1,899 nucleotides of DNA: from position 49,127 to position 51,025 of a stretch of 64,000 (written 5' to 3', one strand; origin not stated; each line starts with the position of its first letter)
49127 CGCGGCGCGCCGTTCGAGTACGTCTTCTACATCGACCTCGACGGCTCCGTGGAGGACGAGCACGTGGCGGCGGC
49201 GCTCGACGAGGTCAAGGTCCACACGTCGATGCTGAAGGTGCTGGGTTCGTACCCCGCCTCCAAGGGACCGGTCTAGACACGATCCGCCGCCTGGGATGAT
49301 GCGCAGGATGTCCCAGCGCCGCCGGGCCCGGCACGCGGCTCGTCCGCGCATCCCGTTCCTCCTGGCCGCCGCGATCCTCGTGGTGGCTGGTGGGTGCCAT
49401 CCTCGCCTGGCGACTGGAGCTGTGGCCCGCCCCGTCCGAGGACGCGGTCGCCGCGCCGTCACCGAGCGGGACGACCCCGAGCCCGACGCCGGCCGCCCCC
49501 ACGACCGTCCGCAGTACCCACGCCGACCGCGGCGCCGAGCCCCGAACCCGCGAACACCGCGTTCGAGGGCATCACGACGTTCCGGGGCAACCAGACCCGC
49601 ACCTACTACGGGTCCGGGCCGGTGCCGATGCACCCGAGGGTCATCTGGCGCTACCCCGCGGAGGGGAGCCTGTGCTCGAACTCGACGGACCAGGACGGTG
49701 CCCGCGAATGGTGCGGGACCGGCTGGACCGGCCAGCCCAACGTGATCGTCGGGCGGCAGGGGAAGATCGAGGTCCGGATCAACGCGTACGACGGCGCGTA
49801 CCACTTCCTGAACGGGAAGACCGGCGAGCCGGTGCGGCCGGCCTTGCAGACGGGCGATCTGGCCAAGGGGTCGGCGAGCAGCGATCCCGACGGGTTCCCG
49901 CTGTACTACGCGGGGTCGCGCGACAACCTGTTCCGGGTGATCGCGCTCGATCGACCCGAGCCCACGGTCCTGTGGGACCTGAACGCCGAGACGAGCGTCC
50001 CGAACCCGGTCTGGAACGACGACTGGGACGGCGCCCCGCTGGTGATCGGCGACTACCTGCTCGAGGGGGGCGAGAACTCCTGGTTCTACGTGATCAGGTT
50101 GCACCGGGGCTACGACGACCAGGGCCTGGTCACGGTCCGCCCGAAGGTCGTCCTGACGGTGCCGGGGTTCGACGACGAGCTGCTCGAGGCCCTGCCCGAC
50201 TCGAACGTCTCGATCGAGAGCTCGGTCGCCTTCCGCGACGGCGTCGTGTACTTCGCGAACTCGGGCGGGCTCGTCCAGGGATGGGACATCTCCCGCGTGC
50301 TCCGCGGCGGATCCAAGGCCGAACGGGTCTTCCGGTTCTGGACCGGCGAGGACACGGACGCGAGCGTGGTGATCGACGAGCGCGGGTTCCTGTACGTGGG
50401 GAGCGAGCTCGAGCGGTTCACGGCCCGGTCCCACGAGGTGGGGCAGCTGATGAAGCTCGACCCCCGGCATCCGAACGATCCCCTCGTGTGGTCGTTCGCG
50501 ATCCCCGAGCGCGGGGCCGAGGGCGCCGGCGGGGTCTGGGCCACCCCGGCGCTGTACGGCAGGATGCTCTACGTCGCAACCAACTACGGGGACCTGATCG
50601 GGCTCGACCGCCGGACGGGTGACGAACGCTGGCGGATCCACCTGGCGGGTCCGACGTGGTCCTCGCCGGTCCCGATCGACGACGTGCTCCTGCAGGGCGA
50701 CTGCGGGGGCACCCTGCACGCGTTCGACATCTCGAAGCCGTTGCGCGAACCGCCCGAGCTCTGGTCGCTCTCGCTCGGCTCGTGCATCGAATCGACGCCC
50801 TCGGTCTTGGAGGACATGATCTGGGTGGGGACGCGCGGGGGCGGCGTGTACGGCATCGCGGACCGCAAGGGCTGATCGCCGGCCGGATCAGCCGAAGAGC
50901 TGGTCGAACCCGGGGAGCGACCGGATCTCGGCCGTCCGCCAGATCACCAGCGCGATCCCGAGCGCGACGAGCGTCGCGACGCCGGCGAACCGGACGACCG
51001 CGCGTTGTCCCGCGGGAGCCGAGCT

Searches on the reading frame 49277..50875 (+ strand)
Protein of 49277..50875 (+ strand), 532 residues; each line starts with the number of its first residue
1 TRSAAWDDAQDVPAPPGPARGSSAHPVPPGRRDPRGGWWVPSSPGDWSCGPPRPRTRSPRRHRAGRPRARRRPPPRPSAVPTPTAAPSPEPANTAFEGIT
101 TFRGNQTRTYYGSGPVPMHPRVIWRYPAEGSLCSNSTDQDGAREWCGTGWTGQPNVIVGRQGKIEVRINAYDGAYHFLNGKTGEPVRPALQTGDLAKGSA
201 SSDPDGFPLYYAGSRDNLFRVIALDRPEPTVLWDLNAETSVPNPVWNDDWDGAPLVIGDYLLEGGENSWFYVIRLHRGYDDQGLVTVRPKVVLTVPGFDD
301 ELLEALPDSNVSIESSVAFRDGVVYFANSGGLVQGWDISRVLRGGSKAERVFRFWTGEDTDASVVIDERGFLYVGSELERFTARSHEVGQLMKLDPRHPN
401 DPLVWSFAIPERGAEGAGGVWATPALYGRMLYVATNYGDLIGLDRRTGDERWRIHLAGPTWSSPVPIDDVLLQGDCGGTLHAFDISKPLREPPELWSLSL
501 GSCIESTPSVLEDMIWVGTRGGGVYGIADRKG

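Call 23: search_protein_families(library=pfam, max_evalue=0.0001, proteins=[window:49277-50875:+])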
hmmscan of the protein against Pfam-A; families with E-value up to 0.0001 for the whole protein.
window:49277-50875:+ (532 aa): 2 families
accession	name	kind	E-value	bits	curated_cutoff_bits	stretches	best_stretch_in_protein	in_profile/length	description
PF13570.13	Beta-prop_ACSF4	-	5.9e-13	49.3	133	1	349-484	82-201/329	Beta-alanine-activating enzyme, beta-propeller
PF13360.13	PQQ_2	-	7.3e-10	39.3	27.6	1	400-485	12-90/233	Outer membrane protein assembly factor BamB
